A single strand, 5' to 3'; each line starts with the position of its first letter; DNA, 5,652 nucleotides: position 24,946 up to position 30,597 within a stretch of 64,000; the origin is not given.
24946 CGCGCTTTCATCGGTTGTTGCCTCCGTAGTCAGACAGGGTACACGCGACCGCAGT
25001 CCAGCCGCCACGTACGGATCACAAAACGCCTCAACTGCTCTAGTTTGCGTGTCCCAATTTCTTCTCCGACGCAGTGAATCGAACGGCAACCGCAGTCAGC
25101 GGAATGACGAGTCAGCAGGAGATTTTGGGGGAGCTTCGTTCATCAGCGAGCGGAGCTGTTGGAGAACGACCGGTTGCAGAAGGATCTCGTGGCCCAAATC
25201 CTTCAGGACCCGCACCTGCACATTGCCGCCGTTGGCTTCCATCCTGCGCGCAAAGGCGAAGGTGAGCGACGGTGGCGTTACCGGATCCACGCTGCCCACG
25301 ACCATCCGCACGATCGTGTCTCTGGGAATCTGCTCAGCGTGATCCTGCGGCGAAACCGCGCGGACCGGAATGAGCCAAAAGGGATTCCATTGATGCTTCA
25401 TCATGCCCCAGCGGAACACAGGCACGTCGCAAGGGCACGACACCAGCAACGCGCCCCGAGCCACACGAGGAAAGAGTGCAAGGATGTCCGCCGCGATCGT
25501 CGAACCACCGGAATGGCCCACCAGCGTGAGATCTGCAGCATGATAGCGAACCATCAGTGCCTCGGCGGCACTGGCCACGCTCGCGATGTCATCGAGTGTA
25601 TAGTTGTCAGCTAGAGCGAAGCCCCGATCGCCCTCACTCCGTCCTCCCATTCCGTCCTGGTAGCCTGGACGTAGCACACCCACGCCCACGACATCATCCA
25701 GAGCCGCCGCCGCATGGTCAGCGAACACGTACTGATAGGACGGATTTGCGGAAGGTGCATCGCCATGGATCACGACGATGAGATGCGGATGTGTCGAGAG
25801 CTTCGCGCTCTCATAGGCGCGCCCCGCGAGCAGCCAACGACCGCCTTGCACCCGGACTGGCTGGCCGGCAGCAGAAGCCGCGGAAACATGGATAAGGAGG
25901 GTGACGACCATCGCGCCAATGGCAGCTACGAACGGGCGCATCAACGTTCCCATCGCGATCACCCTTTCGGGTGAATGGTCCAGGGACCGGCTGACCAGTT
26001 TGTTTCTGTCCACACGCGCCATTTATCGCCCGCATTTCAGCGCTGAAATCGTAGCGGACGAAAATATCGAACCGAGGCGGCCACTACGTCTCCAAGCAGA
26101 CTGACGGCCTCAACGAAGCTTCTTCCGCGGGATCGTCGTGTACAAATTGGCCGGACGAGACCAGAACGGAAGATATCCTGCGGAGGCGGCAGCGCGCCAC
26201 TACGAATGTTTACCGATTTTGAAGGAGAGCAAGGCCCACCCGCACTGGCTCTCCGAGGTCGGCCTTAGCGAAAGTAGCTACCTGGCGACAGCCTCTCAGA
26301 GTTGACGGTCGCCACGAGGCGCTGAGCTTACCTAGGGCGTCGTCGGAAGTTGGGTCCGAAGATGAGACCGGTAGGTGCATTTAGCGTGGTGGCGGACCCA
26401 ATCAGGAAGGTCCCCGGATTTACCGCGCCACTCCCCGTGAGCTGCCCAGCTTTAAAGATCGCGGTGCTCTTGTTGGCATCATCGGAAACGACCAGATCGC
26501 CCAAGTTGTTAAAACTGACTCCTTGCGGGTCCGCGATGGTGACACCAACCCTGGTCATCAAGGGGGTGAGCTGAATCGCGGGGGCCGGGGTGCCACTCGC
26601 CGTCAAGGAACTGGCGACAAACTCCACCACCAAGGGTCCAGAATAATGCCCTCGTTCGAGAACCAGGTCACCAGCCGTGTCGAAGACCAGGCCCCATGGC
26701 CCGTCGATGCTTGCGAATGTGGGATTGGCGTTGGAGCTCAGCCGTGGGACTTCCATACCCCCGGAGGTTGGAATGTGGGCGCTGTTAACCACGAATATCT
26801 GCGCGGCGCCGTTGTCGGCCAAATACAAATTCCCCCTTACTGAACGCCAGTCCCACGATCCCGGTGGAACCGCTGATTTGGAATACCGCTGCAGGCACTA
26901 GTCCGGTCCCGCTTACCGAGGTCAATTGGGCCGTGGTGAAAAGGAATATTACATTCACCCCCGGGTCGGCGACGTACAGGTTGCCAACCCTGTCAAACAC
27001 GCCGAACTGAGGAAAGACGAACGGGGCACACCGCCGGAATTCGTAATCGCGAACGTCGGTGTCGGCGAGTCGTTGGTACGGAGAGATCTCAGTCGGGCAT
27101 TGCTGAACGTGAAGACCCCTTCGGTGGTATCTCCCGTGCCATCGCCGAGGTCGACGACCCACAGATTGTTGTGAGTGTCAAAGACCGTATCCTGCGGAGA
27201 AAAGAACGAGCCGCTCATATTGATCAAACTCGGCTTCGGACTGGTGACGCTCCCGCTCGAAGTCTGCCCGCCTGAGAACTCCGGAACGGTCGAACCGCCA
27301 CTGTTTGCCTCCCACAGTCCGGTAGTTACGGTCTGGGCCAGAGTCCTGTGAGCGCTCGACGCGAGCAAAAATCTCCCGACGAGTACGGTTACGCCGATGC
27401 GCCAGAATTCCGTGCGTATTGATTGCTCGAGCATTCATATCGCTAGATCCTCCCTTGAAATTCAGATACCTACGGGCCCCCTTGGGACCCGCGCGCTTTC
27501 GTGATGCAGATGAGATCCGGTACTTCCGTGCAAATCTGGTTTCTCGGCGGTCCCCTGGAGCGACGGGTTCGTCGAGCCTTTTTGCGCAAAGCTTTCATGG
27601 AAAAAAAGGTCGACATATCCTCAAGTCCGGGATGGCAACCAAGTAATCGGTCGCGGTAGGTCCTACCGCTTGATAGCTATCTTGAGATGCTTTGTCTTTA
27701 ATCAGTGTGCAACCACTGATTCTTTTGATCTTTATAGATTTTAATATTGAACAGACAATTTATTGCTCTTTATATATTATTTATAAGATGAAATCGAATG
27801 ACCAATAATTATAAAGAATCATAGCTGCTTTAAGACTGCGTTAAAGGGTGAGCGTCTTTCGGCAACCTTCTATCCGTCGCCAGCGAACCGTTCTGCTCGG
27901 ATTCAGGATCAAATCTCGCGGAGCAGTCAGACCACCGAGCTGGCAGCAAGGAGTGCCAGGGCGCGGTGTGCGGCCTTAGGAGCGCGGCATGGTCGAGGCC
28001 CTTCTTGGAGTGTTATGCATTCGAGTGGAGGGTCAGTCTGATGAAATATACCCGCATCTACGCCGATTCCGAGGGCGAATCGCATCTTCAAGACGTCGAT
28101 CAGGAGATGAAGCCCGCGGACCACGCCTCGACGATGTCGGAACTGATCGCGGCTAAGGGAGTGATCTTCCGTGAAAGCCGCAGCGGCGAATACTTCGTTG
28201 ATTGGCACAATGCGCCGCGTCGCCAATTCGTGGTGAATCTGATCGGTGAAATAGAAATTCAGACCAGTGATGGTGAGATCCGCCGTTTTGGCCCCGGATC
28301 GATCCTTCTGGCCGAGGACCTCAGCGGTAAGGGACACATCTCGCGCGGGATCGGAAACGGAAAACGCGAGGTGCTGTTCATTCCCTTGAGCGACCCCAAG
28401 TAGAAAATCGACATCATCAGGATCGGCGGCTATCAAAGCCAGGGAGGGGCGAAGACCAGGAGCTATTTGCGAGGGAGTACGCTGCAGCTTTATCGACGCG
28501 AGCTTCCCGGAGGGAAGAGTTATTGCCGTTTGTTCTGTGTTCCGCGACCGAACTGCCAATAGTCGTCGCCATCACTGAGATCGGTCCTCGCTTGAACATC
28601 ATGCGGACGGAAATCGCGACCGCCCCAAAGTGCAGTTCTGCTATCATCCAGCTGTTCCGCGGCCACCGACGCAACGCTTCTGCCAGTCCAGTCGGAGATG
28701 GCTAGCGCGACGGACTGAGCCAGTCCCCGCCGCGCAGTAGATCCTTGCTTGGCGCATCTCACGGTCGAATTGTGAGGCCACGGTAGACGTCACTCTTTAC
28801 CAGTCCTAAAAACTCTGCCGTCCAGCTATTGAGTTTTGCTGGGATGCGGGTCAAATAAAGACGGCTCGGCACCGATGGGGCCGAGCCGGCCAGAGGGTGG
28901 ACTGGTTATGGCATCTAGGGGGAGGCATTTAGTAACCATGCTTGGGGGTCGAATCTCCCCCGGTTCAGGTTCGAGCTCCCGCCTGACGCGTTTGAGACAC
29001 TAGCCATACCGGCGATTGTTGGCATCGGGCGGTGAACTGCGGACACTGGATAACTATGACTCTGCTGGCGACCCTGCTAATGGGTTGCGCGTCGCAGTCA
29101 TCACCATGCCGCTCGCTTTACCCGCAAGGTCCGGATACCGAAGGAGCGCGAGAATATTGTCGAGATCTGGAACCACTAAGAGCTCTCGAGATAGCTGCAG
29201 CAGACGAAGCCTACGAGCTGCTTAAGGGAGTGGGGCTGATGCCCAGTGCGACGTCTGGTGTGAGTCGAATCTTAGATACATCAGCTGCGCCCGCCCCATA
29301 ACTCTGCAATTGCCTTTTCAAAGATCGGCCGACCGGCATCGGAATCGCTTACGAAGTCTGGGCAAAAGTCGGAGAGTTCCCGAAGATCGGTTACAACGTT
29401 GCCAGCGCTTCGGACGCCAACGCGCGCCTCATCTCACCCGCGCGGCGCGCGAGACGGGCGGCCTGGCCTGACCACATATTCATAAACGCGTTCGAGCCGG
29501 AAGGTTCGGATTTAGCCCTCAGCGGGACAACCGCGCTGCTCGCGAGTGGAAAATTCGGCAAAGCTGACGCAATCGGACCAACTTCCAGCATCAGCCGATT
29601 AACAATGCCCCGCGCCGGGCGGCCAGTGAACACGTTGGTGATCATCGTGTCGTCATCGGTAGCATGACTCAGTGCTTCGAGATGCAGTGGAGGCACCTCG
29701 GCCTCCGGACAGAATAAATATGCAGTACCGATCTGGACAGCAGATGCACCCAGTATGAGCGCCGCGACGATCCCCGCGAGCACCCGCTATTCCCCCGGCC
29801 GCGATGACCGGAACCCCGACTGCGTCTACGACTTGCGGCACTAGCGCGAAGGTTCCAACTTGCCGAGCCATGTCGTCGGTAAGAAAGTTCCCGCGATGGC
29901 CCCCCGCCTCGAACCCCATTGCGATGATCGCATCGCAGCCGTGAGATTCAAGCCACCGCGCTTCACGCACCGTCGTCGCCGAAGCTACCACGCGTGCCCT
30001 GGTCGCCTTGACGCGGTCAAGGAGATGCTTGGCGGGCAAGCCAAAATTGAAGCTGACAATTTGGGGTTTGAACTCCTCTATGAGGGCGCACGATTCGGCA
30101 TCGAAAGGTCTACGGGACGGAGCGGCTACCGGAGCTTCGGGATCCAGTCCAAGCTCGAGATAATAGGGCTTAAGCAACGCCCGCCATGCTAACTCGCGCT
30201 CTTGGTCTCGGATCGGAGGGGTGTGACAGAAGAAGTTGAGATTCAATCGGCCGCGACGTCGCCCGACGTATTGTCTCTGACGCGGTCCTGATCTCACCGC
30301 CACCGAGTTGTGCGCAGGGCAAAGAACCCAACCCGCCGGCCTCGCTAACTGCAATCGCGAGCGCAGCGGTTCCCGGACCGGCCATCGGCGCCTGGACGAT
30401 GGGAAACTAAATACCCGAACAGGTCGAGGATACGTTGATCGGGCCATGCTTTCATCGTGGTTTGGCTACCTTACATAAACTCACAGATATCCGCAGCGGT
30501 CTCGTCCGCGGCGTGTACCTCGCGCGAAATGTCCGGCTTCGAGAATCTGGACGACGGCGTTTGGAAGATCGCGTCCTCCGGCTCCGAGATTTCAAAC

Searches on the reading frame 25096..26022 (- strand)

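Call 61: search_protein_families(library=pfam, proteins=[window:25096-26022:-], max_evalue=0.00001)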
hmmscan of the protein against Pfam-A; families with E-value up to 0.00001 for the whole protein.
window:25096-26022:- (308 aa): 2 families
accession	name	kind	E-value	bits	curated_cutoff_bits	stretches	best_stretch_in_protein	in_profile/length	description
PF12146.15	Hydrolase_4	-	1e-08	35.2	27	1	127-235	43-151/239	Serine aminopeptidase, S33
PF00326.27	Peptidase_S9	-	8.1e-06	25.9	22.6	0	139-281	41-190/213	Prolyl oligopeptidase family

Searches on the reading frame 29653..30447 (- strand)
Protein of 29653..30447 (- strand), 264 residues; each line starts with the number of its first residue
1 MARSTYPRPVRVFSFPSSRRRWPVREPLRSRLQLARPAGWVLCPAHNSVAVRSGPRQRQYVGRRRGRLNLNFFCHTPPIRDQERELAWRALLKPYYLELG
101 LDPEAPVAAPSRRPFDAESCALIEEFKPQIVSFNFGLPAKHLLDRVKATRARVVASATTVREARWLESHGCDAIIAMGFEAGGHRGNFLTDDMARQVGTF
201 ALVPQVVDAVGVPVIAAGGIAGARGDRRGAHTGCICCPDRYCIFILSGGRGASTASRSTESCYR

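Call 61: search_protein_families(library=pfam, proteins=[window:29653-30447:-], max_evalue=0.00001)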
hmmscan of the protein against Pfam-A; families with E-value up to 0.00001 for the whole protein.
window:29653-30447:- (264 aa): 1 family
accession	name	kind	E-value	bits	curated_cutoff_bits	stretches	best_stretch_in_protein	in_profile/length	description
PF03060.21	NMO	-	8.8e-27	94.8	28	1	120-225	106-207/331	Nitronate monooxygenase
